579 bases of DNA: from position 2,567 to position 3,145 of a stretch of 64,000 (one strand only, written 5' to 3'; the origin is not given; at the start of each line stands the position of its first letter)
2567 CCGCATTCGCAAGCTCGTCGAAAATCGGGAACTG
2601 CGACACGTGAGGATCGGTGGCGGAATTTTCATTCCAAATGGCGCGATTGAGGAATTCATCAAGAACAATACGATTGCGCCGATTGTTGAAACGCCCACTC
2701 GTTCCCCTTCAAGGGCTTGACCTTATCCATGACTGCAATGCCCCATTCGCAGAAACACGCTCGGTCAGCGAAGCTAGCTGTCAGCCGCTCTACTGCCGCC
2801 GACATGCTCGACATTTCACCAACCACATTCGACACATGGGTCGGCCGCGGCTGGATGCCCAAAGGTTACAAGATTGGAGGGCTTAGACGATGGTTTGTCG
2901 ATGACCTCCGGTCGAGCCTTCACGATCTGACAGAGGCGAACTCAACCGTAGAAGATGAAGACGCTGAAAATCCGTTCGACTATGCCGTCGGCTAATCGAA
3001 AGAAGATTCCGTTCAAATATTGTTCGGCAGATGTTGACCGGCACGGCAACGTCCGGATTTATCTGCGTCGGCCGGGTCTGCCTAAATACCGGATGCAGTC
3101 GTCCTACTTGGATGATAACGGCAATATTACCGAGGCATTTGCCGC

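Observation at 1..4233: Integrative island at tRNA-Met carrying an integrase, two excisionases, an XRE-membrane cassette, a GNAT/RHH TA pair and an IS3 remnant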

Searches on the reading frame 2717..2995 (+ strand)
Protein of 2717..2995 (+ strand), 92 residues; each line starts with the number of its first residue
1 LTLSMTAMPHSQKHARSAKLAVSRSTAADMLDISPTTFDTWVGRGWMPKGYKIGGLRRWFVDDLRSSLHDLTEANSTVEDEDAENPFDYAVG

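Call 5: search_protein_families(library=pfam, proteins=[window:2717-2995:+], max_evalue=0.01)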
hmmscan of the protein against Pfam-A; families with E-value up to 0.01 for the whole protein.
window:2717-2995:+ (92 aa): 1 family
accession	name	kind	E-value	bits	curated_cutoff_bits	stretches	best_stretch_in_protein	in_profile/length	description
PF12728.13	HTH_17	-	0.0078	16.9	27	0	27-65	7-44/51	Helix-turn-helix domain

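Call 50: search_protein_families(library=ncbifam, proteins=[window:2717-2995:+], max_evalue=0.01)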
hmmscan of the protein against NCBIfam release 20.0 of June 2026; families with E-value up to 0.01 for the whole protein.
window:2717-2995:+ (92 aa): 0 families

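Call 54: search_solved_structures(query=A2, max_evalue=1)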
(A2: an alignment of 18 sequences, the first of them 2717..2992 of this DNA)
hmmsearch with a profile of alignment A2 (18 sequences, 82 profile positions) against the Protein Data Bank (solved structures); distinct sequences matched with E-value up to 1: 3.
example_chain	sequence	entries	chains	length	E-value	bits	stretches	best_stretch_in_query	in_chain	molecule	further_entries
6ama_A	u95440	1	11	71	0.0046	20.3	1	15-66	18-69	Putative DNA-binding protein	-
6amk_A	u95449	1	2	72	0.0072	19.7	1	16-66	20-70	Putative DNA-binding protein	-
2kpj_A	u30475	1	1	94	0.14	15.6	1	16-47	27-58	SOS-response transcriptional repressor, LexA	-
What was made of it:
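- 2717..2995 (+): Second excisionase-like winged-helix protein (xis2), 92 aa. It overlaps both xis1 and int and is the likely recombination directionality factor. The family profile hits BldC 6AMA (call 54).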

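Call 55: search_protein_families(library=pfam, alignment_id=A2, max_evalue=0.01)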
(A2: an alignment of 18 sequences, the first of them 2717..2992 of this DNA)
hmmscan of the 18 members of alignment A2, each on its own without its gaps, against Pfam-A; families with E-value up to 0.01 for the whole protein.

A. member 1, window:2717-2992:+ (92 aa): 1 family
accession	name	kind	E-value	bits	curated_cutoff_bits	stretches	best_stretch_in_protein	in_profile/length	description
PF12728.13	HTH_17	-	0.0078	16.9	27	0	27-65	7-44/51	Helix-turn-helix domain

B. families by the number of members that match (of 18 scanned): 3 families
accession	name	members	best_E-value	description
PF12728.13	HTH_17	14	3.5e-05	Helix-turn-helix domain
PF13384.12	HTH_23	3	0.0046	Homeodomain-like domain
PF00376.29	MerR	2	0.00039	MerR family regulatory protein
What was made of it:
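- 2717..2995 (+): 14 of 18 family members hit HTH_17 (call 55).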

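Call 87: search_protein_families(library=phrogs, proteins=[window:2717-2995:+], max_evalue=0.001)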
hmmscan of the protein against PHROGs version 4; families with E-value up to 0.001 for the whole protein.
window:2717-2995:+ (92 aa): 1 family
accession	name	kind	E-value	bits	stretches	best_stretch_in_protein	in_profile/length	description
phrog_66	-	integration and excision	8.6e-06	26.7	1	10-82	82-154/412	excisionase and transcriptional regulator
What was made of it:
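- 2717..2995 (+): phrog_66 E 9e-6 (call 87).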
